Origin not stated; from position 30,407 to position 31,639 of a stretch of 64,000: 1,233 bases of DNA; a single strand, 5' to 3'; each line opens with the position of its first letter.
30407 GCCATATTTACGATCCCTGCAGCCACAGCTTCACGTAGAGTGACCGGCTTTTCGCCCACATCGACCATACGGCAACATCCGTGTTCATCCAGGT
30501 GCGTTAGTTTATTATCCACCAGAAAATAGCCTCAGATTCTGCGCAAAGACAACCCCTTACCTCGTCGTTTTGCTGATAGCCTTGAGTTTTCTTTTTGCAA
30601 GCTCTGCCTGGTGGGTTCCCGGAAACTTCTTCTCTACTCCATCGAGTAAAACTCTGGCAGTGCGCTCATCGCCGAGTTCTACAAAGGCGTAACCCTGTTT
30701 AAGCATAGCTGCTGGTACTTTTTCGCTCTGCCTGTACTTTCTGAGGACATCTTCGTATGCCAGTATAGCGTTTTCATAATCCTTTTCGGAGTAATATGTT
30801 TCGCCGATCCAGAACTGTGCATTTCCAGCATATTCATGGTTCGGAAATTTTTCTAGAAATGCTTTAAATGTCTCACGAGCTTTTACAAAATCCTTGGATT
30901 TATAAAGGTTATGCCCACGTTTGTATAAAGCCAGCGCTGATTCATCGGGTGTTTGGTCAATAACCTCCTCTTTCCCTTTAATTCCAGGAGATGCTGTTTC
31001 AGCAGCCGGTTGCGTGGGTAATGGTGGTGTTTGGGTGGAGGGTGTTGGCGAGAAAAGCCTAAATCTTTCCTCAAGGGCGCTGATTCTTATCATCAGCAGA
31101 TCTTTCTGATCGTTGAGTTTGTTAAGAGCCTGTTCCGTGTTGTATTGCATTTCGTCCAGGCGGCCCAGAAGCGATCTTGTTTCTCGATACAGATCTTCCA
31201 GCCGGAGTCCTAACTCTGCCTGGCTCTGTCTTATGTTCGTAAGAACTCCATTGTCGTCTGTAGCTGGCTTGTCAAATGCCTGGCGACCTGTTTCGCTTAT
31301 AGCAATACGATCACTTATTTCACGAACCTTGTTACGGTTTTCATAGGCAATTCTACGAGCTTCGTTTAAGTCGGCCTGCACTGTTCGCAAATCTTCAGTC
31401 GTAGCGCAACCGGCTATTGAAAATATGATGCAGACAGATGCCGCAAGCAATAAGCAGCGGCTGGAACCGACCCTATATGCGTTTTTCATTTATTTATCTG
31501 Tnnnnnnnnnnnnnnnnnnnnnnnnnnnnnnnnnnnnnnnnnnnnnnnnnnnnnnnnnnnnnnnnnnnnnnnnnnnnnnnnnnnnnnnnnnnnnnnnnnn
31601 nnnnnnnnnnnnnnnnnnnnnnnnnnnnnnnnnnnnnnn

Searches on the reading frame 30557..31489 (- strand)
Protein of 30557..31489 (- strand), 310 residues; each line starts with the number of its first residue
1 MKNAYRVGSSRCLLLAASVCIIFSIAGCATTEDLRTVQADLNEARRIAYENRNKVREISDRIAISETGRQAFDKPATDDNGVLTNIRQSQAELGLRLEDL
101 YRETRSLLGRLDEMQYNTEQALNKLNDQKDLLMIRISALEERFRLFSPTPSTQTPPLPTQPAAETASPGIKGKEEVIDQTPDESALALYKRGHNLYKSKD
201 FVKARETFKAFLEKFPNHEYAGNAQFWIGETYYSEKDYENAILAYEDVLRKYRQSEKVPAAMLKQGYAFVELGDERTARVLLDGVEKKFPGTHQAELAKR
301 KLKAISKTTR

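Call 37: search_protein_families(library=pfam, proteins=[window:30557-31489:-], max_evalue=0.001)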
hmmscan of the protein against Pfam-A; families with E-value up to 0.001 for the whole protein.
window:30557-31489:- (310 aa): 11 families
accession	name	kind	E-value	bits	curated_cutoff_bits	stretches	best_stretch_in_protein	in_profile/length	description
PF13174.12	TPR_6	-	4e-17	62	26.3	1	224-255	2-33/33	Tetratricopeptide repeat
PF13525.12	YfiO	-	1.7e-10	41.5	25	1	182-275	2-95/203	Outer membrane lipoprotein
PF07719.23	TPR_2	-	5.8e-10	39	27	1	185-218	1-34/34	Tetratricopeptide repeat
PF13432.12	TPR_16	-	1.7e-08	35.2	32.7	1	189-255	1-64/65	Tetratricopeptide repeat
PF13428.12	TPR_14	-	2.2e-07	31.3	23.5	0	188-219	4-35/44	Tetratricopeptide repeat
PF00515.34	TPR_1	-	2.9e-06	27.3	27.8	0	224-250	3-29/34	Tetratricopeptide repeat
PF13424.12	TPR_12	-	4.5e-06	27.2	30.1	1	184-254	2-77/77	Tetratricopeptide repeat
PF13512.12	TPR_18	-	1.7e-05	25.5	21.9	1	178-276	3-101/145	Tetratricopeptide repeat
PF13181.12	TPR_8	-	2.5e-05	24.5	25.7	0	224-249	3-28/34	Tetratricopeptide repeat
PF09976.15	TPR_21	-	3.2e-05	24.2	25.5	1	181-264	35-118/193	Tetratricopeptide repeat-like domain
PF14559.12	TPR_19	-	4.2e-05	24.2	25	0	234-299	3-65/68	Tetratricopeptide repeat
